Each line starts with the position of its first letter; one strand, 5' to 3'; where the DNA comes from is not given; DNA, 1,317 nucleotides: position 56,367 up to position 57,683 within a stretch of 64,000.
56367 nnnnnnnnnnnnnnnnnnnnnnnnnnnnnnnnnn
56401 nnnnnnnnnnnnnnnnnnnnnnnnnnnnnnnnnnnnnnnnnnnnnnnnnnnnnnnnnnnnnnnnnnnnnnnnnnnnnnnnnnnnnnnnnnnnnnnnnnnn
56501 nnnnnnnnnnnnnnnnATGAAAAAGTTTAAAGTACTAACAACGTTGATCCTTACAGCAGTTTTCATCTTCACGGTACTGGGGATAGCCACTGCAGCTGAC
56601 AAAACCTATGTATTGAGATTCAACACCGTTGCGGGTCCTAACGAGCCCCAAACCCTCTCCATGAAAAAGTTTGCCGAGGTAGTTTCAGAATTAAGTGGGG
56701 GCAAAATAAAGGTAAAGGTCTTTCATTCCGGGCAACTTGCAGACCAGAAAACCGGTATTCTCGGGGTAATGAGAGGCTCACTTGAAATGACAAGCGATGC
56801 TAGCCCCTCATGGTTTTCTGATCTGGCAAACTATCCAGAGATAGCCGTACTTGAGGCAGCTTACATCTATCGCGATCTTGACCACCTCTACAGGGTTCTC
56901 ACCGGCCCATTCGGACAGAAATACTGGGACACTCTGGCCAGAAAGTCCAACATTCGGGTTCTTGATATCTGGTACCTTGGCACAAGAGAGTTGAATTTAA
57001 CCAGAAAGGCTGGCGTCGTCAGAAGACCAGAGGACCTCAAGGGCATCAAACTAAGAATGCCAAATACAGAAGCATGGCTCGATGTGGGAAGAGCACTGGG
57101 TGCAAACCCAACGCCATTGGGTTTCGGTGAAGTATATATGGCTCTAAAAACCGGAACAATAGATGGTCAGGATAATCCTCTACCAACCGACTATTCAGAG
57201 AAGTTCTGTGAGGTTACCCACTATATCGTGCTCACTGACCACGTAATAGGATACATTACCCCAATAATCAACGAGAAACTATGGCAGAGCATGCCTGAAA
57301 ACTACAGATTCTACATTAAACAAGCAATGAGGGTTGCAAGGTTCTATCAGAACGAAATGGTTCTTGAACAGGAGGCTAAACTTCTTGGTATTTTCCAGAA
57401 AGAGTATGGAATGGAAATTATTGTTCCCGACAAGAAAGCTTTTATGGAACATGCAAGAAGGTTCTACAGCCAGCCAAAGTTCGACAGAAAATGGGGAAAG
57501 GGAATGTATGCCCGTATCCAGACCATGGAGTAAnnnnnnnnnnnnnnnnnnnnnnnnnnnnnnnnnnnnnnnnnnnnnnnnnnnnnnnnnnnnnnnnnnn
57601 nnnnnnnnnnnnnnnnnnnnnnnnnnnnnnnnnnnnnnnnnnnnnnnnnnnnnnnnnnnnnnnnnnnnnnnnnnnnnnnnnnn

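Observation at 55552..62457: IclR-TRAP operon with KdsB plus an aldolase: putative KDO (ulosonate) scavenging pathway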

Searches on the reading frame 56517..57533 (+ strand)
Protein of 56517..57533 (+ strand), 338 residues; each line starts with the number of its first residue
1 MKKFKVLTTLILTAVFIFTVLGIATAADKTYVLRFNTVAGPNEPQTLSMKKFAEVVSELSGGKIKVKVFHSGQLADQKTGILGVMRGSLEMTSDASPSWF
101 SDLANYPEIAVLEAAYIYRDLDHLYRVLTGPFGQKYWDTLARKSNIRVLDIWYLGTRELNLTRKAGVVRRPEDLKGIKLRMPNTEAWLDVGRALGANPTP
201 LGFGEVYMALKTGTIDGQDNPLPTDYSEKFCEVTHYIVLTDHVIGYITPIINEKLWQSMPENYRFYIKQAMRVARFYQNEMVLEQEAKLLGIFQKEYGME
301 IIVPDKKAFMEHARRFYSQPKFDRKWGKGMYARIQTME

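Call 3: search_protein_families(library=pfam, proteins=[window:56517-57533:+], max_evalue=0.01)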
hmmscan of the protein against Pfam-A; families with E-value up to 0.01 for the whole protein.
window:56517-57533:+ (338 aa): 1 family
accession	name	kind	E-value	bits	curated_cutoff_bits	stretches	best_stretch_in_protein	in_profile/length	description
PF03480.18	DctP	-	6.4e-68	229.6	23.4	1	35-318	1-280/286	Bacterial extracellular solute-binding protein, family 7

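Call 4: search_protein_families(library=ncbifam, proteins=[window:56517-57533:+], max_evalue=0.01)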
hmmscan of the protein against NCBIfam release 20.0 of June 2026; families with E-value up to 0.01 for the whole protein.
window:56517-57533:+ (338 aa): 2 families
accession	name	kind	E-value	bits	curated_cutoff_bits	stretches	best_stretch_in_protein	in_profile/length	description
TIGR00787.1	dctP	subfamily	3.1e-60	203.8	175.05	1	36-295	2-255/257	DctP family TRAP transporter solute-binding subunit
NF037995.1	TRAP_S1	subfamily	4.2e-48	164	50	1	37-307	4-266/271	TRAP transporter substrate-binding protein DctP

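Call 7: search_solved_structures(query=window:56517-57533:+, max_evalue=1e-10)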
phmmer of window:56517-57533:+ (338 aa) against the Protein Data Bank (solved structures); distinct sequences matched with E-value up to 1e-10: 78 (the best 60 are shown).
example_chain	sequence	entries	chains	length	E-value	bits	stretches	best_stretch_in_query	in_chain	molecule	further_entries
4pf6_A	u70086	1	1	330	1.3e-49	172.4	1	31-335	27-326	C4-dicarboxylate-binding protein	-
9fve_A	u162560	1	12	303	1.1e-48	169.3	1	43-334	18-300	Sialic acid-binding periplasmic protein SiaP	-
9fvb_A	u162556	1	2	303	2.2e-48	168.3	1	43-334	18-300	Sialic acid-binding periplasmic protein SiaP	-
4mag_A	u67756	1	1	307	2.4e-48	168.2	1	45-335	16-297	Sialic Acid Binding Protein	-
7a5q_A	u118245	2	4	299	2.5e-48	168.2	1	45-334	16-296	DctP family TRAP transporter solute-binding subunit | Sialic acid-binding periplasmic protein SiaP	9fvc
7a5c_A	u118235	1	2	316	5.6e-47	163.7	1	42-334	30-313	Sialic acid-binding periplasmic protein SiaP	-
5ltc_B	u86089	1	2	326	6.2e-47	163.6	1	42-334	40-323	C4-dicarboxylate-binding periplasmic protein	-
4mmp_A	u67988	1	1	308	3.5e-46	161.1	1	31-319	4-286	Sialic Acid Binding Protein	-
7t3e_A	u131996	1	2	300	8.6e-44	153.2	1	44-332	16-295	TRAP-type C4-dicarboxylate transport system, periplasmic component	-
9bhf_A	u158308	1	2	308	8.8e-42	146.6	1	28-319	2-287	DctP family TRAP transporter solute-binding subunit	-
9bh3_A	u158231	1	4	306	2.4e-41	145.2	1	31-319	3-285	DctP family TRAP transporter solute-binding subunit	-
4ovs_A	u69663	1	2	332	9e-41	143.3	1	30-336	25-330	TRAP dicarboxylate transporter, DctP subunit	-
2cex_A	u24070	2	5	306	1.7e-40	142.4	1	31-325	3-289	PROTEIN HI0146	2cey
2wyk_A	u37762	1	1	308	1.7e-40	142.4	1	31-325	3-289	SIALIC ACID-BINDING PERIPLASMIC PROTEIN SIAP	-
2v4c_A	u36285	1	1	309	1.7e-40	142.4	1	31-325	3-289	SIALIC ACID-BINDING PERIPLASMIC PROTEIN SIAP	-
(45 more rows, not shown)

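Call 47: find_homologous_proteins(query=window:56517-57533:+, max_evalue=1e-20)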
Query window:56517-57533:+ (338 aa): 6561 proteins with E <= 1e-20 among 8000 candidates; the best 120 are listed.
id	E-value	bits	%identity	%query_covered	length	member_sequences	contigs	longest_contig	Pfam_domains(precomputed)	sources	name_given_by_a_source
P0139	5.7e-227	770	100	100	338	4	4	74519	PF03480.19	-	-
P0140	1.1e-192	657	84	98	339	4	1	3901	PF03480.19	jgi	-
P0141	2.2e-184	630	80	100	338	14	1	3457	PF03480.19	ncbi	-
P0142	3.2e-182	623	83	92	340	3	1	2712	PF03480.19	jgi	-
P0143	2.8e-181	620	80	98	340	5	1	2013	PF03480.19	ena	-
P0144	9.6e-181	618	79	99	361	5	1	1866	PF03480.19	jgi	jgi:tripartite ATP-independent transporter DctP family solute receptor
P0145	9.9e-180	615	78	99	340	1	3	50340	PF03480.19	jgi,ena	-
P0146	7.1e-179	612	79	97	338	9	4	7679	PF03480.19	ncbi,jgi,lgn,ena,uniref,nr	ncbi:MAG TPA: DctP family TRAP transporter solute-binding subunit [Candidatus Aerophobetes bacterium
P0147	1.2e-178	611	77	99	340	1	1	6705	PF03480.19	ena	-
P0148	1.3e-178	611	76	99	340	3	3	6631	PF03480.19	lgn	-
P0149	4.4e-178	610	78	99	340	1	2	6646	PF03480.19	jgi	jgi:tripartite ATP-independent transporter DctP family solute receptor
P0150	6.7e-178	609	79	98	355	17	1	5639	PF03480.19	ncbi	-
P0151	1.9e-177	607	79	99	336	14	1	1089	PF03480.19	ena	-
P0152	9.6e-177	605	78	99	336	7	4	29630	PF03480.19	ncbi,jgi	-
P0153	3.4e-176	603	77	99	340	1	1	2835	PF03480.19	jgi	-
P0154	6.2e-176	602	75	100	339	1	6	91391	PF03480.19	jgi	-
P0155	7.4e-176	602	76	100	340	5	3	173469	PF03480.19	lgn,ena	-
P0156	1.6e-175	601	78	99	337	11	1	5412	PF03480.19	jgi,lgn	jgi:tripartite ATP-independent transporter DctP family solute receptor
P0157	3.4e-175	600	76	99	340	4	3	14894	PF03480.19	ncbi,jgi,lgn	ncbi:MAG: DctP family TRAP transporter solute-binding subunit [Thermodesulfobacteriota bacterium]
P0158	5.2e-175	599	76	99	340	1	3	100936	PF03480.19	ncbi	-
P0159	7.0e-175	599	76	99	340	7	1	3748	PF03480.19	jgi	jgi:tripartite ATP-independent transporter DctP family solute receptor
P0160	1.5e-174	598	76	99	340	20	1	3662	PF03480.19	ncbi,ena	-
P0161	2.9e-174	597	75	100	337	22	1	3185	PF03480.19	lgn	-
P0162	2.9e-174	597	76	99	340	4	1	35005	PF03480.19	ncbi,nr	ncbi:MAG: DctP family TRAP transporter solute-binding subunit [Proteobacteria bacterium]|nr:DctP fam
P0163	4.4e-174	596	77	97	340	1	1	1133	PF03480.19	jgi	jgi:tripartite ATP-independent transporter DctP family solute receptor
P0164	7.1e-174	596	77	97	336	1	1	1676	PF03480.19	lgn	-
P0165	8.0e-174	596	78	97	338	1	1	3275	PF03480.19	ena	-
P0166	1.8e-173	594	75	99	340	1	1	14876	PF03480.19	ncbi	-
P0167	1.3e-172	592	75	100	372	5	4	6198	PF03480.19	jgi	-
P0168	2.6e-172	591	76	98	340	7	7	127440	PF03480.19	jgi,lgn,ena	-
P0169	3.1e-172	590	74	100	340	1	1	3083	PF03480.19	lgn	-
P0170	4.1e-172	590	75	98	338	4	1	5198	PF03480.19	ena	-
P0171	1.3e-171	588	78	94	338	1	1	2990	PF03480.19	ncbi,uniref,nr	ncbi:DctP family TRAP transporter solute-binding subunit [candidate division KSB3 bacterium]|uniref:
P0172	4.1e-171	587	74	96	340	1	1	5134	PF03480.19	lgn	-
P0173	4.4e-171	587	74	98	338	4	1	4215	PF03480.19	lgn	-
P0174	4.5e-171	586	77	96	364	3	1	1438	PF03480.19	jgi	jgi:tripartite ATP-independent transporter DctP family solute receptor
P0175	7.5e-171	586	78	94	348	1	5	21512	PF03480.19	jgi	jgi:tripartite ATP-independent transporter DctP family solute receptor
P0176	1.8e-170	584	74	100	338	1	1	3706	PF03480.19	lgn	-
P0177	2.1e-170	584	73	100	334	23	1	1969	PF03480.19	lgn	-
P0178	2.2e-170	584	75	97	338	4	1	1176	PF03480.19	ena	-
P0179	2.4e-170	584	74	100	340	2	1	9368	PF03480.19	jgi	jgi:tripartite ATP-independent transporter DctP family solute receptor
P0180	2.5e-170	584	75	97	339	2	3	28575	PF03480.19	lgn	-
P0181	4.7e-170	583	73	99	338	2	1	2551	PF03480.19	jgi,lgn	jgi:tripartite ATP-independent transporter DctP family solute receptor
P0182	6.2e-170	583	73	100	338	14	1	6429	PF03480.19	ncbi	-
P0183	7.3e-170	582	74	99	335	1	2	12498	PF03480.19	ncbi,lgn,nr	ncbi:MAG: sialic acid TRAP transporter substrate-binding protein SiaP [Candidatus Aerophobetes bacte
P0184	1.3e-169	582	75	95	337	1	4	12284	PF03480.19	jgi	jgi:tripartite ATP-independent transporter DctP family solute receptor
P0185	3.1e-169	580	74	100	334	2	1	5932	PF03480.19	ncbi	-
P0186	4.1e-169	580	74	99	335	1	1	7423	PF03480.19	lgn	-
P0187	5.4e-169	580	73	99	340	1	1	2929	PF03480.19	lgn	-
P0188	7.0e-169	579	73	100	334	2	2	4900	PF03480.19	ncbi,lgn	ncbi:MAG: sialic acid TRAP transporter substrate-binding protein SiaP [bacterium]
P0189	1.7e-168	578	74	96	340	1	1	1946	PF03480.19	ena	-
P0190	2.2e-168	578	73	100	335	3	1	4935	PF03480.19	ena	-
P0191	3.3e-168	577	73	98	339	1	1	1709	PF03480.19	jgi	jgi:tripartite ATP-independent transporter DctP family solute receptor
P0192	1.1e-167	575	73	100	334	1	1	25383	PF03480.19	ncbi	ncbi:MAG: sialic acid TRAP transporter substrate-binding protein SiaP [bacterium]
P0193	6.9e-167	573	72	100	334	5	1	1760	PF03480.19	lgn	-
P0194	2.0e-166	571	74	95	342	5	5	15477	PF03480.19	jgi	jgi:tripartite ATP-independent transporter DctP family solute receptor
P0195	2.0e-166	571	72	100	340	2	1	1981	PF03480.19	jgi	jgi:tripartite ATP-independent transporter DctP family solute receptor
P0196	1.3e-165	568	72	99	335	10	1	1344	PF03480.19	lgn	-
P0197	1.8e-165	568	72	100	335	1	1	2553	PF03480.19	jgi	-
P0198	2.7e-165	567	72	100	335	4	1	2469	PF03480.19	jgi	-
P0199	4.9e-165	567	73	98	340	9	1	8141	PF03480.19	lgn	-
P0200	6.0e-165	566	74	96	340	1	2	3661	PF03480.19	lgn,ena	-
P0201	7.1e-165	566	73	100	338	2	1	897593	PF03480.19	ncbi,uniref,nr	ncbi:TRAP dicarboxylate transporter, DctP subunit [Candidatus Vecturithrix granuli]|uniref:TRAP dica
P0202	1.4e-164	565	73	99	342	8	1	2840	PF03480.19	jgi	jgi:tripartite ATP-independent transporter DctP family solute receptor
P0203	1.8e-164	565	75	93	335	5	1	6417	PF03480.19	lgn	-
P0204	1.3e-163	562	70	100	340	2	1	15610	PF03480.19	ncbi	-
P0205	4.8e-163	560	71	99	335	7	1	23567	PF03480.19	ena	-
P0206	7.2e-163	560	69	99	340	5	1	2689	PF03480.19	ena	-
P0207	1.4e-162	559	72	97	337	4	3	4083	PF03480.19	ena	-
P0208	1.7e-162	558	71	98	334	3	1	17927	PF03480.19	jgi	-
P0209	3.3e-162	557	72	96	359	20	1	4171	PF03480.19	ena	-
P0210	4.4e-162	557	73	92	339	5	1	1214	PF03480.19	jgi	jgi:tripartite ATP-independent transporter DctP family solute receptor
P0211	6.2e-162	556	71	97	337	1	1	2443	PF03480.19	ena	-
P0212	1.1e-161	556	70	100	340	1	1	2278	PF03480.19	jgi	jgi:tripartite ATP-independent transporter DctP family solute receptor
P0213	3.4e-161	554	70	98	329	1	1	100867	PF03480.19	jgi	jgi:tripartite ATP-independent transporter DctP family solute receptor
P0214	4.6e-161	554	71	97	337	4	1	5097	PF03480.19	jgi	jgi:tripartite ATP-independent transporter DctP family solute receptor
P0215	1.1e-160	552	71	97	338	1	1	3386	PF03480.19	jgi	jgi:tripartite ATP-independent transporter DctP family solute receptor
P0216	1.2e-160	552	74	92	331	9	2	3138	PF03480.19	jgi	jgi:tripartite ATP-independent transporter DctP family solute receptor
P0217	1.7e-160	552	70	98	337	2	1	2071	PF03480.19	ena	-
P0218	4.2e-160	550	68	100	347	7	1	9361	PF03480.19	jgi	jgi:tripartite ATP-independent transporter DctP family solute receptor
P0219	6.5e-160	550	69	100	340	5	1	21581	PF03480.19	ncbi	-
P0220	7.4e-160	550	70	99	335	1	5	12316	PF03480.19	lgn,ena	-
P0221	2.6e-159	548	69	99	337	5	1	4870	PF03480.19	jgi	jgi:tripartite ATP-independent transporter DctP family solute receptor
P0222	2.8e-159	548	72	93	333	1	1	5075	PF03480.19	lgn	-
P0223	3.4e-159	547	69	100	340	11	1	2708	PF03480.19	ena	-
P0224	5.2e-159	547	72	93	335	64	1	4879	PF03480.19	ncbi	-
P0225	8.6e-159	546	68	95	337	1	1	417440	PF03480.19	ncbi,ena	-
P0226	1.4e-158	545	67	100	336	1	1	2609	PF03480.19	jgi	jgi:tripartite ATP-independent transporter DctP family solute receptor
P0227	1.4e-158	545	71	98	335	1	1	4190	PF03480.19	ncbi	-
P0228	2.6e-158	545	70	99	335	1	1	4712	PF03480.19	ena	-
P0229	3.8e-158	544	69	99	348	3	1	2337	PF03480.19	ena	-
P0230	4.5e-158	544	69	99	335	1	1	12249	PF03480.19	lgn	-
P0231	4.8e-158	544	69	99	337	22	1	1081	PF03480.19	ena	-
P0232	1.7e-157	542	70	99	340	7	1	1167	PF03480.19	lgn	-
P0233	2.7e-157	541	68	100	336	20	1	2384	PF03480.19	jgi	jgi:tripartite ATP-independent transporter DctP family solute receptor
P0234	3.0e-157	541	70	97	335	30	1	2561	PF03480.19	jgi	jgi:tripartite ATP-independent transporter DctP family solute receptor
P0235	3.3e-157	541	70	93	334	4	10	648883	PF03480.19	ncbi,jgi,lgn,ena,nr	ncbi:MAG TPA: DctP family TRAP transporter solute-binding subunit [Spirochaetales bacterium]|nr:DctP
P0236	3.9e-157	541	69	97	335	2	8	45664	PF03480.19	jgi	jgi:tripartite ATP-independent transporter DctP family solute receptor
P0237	1.4e-156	539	70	99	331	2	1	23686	PF03480.19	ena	-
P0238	1.6e-156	539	68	99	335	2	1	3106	PF03480.19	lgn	-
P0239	1.6e-156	539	66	100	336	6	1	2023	PF03480.19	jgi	jgi:tripartite ATP-independent transporter DctP family solute receptor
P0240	8.6e-156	536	68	100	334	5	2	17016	PF03480.19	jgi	jgi:tripartite ATP-independent transporter DctP family solute receptor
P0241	8.8e-156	536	72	93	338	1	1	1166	PF03480.19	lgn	-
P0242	9.2e-156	536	71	96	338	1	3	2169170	PF03480.19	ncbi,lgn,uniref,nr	ncbi:sialic acid TRAP transporter substrate-binding protein SiaP [Kosmotoga pacifica]|uniref:TRAP di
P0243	9.6e-156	536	68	97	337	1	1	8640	PF03480.19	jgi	jgi:TRAP-type transport system periplasmic protein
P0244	1.1e-155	536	68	99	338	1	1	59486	PF03480.19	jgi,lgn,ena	-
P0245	3.0e-155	534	70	97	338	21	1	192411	PF03480.19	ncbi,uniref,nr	ncbi:TRAP dicarboxylate transporter subunit DctP [Kosmotoga arenicorallina S304]|uniref:TRAP dicarbo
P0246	3.3e-155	534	70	97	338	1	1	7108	PF03480.19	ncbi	-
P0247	3.6e-155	534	73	91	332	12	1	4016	PF03480.19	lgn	-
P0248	4.4e-155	534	66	100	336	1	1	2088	PF03480.19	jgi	jgi:tripartite ATP-independent transporter DctP family solute receptor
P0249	5.7e-155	534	69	94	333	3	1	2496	PF03480.19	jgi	-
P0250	6.3e-155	533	69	97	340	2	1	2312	PF03480.19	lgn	-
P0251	7.5e-155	533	67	99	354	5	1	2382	PF03480.19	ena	-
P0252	1.1e-154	533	67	98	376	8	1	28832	PF03480.19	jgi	-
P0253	1.2e-154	532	70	96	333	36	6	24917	PF03480.19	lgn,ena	-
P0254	1.3e-153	529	72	92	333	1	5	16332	PF03480.19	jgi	jgi:tripartite ATP-independent transporter DctP family solute receptor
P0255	1.5e-153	529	68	99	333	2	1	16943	PF03480.19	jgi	-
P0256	1.8e-153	529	67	99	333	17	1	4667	PF03480.19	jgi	jgi:tripartite ATP-independent transporter DctP family solute receptor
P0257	1.9e-153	529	67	97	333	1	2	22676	PF03480.19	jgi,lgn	-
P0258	4.4e-153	527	68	99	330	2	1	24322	PF03480.19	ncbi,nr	ncbi:MAG: sialic acid TRAP transporter substrate-binding protein SiaP [Thermotogae bacterium]|nr:sia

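Call 48: find_encoding_contigs(protein=P0242, flank=10000, max_places=2)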
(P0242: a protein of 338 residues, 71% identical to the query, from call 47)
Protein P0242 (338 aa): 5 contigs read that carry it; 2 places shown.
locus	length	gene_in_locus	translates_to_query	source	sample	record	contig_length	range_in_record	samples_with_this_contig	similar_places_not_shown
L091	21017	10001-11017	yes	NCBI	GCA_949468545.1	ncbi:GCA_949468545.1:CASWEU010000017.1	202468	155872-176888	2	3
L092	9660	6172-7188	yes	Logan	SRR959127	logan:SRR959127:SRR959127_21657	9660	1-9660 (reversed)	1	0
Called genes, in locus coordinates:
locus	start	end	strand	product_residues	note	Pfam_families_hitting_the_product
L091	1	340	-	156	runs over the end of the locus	PF00578:AhpC-TSA, PF08534:Redoxin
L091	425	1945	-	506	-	PF00117:GATase, PF07722:Peptidase_C26, PF02540:NAD_synthase, PF00958:GMP_synt_C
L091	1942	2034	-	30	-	-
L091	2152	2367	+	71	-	PF12844:HTH_19 (weak), PF13560:HTH_31, PF01381:HTH_3, PF13443:HTH_26 (weak)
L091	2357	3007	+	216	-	-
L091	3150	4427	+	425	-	PF01547:SBP_bac_1, PF13416:SBP_bac_8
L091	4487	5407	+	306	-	PF00528:BPD_transp_1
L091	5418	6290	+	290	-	PF00528:BPD_transp_1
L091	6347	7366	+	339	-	PF01966:HD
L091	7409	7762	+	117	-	PF24709:DUF7670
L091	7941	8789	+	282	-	PF23090:MBTPS1_4th (weak)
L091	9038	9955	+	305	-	PF00701:DHDPS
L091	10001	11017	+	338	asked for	PF03480:DctP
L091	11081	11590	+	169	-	PF04290:DctQ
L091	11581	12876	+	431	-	PF06808:DctM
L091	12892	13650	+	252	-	PF09339:HTH_IclR, PF01614:IclR_C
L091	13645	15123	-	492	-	PF00370:FGGY_N, PF02782:FGGY_C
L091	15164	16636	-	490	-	PF00370:FGGY_N, PF02782:FGGY_C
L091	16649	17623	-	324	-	PF00294:PfkB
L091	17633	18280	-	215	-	PF00923:TAL_FSA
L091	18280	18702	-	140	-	PF05025:RbsD_FucU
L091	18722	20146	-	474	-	PF07881:Fucose_iso_N1, PF07882:Fucose_iso_N2, PF02952:Fucose_iso_C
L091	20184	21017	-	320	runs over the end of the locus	PF02653:BPD_transp_2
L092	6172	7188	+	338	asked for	PF03480:DctP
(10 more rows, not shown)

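Call 55: predict_structure(alignment_id=A2)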
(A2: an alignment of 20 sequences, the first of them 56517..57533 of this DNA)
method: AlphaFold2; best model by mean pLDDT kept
length: 338 residues; sequences in the alignment: 20
mean_pLDDT: 87.4   pTM: 0.82
mean pLDDT of the five models: 87.4, 81.7, 80.3, 77.8, 71.2
residues with pLDDT >= 90: 193; 70-90: 106; 50-70: 35; < 50: 4
segments of 3 or more residues with pLDDT < 50: 23-26
pLDDT, mean of each block of 10 residues (from residue 1): 68 68 61 91 91 98 95 78 94 86 90 93 93 95 96 87 93 91 86 91 67 79 64 87 85 97 97 94 88 89 95 97 95 94
secondary structure, 60 per line:
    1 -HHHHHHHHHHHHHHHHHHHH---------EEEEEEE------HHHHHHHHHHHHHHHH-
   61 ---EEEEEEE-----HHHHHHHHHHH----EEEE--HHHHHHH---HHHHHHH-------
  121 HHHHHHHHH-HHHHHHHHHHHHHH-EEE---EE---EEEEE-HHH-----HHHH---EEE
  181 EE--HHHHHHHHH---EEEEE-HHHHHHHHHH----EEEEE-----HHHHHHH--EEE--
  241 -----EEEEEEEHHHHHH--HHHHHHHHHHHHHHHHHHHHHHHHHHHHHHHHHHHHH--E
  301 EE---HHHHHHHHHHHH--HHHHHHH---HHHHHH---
elements in order: H2-21 E31-37 H44-59 E64-70 H76-86 E91-94 H97-103 H107-113 H121-129 H131-144 E146-148 E157-161 H171-174 E178-182 H185-193 E197-201 H203-212 E217-221 H227-233 E236-238 E246-252 H253-258 H261-297 E300-302 H306-317 H320-326 H330-335

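Call 58: fold_search(model_id=the predicted structure, library=pdb)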
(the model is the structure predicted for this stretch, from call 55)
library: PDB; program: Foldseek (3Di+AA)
matches with E <= 10: 1062; with E <= 0.001: 459
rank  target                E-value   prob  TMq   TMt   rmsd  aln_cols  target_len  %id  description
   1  4pf6                  2.9e-28  1.00  0.77  0.84   3.2       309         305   33  CRYSTAL STRUCTURE OF A TRAP PERIPLASMIC SOLUTE BINDING PROTEIN FROM ROSEOBACTER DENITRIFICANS (RD1_0742, TARGET EFI-5102 (released 2014-05-14)
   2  7a5c_A                4.1e-28  1.00  0.80  0.85   3.7       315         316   32  Crystal structure of spin labelled VcSiaP R125A bound to an artificial peptide ligand. (released 2020-12-30)
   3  7t3e_A                5.7e-28  1.00  0.77  0.85   3.2       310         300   31  Structure of the sialic acid bound Tripartite ATP-independent Periplasmic (TRAP) periplasmic component SiaP from Photo (released 2022-12-14)
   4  4mag                  1.4e-27  1.00  0.79  0.87   2.8       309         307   33  Crystal structure of the Periplasmic Sialic Acid Binding Protein from Vibrio Cholerea (released 2014-07-02)
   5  9fvb_B                2.5e-27  1.00  0.80  0.88   2.8       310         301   32  Crystal structure of VcSiaP in complex with a VHH antibody (VHH_VcP#2) (released 2024-11-06)
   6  9fvb_A                6.0e-27  1.00  0.79  0.87   2.9       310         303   32  Crystal structure of VcSiaP in complex with a VHH antibody (VHH_VcP#2) (released 2024-11-06)
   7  5ltc_A                1.4e-26  1.00  0.79  0.88   2.9       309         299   32  Crystal structure of doubly spin labelled VcSiaP R125 (released 2017-01-25)
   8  9fve_E                1.4e-26  1.00  0.76  0.85   3.2       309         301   33  Crystal structure of VcSiaP W73A mutant in complex with sialic acid and a VHH antibody (VHH_VcP#2) (released 2024-11-06)
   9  3b50                  1.8e-26  1.00  0.76  0.82   3.3       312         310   29  Structure of H. influenzae sialic acid binding protein bound to Neu5Ac. (released 2007-11-13)
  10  8cp7                  2.0e-26  1.00  0.76  0.82   3.3       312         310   29  Structure of the disulfide-locked substrate binding protein HiSiaP. (released 2023-12-27)
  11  9bh3_A                2.4e-26  1.00  0.77  0.84   3.1       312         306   29  Structure of apo Aggregatibacter actinomycetemcomitans SiaP protein (released 2025-10-08)
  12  2cey                  2.5e-26  1.00  0.79  0.87   2.8       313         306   29  Apo Structure of SiaP (released 2006-05-15)
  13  7a5q_A                2.8e-26  1.00  0.77  0.86   3.2       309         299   33  Crystal structure of VcSiaP bound to sialic acid (released 2020-12-30)
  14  4mmp                  3.8e-26  1.00  0.73  0.79   3.6       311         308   32  Structure of Sialic Acid Binding Protein from Pasturella Multocida (released 2014-07-09)
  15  2v4c                  5.0e-26  1.00  0.75  0.82   3.3       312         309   29  Structure of sialic acid binding protein (SiaP) in the presence of KDN (released 2010-03-31)
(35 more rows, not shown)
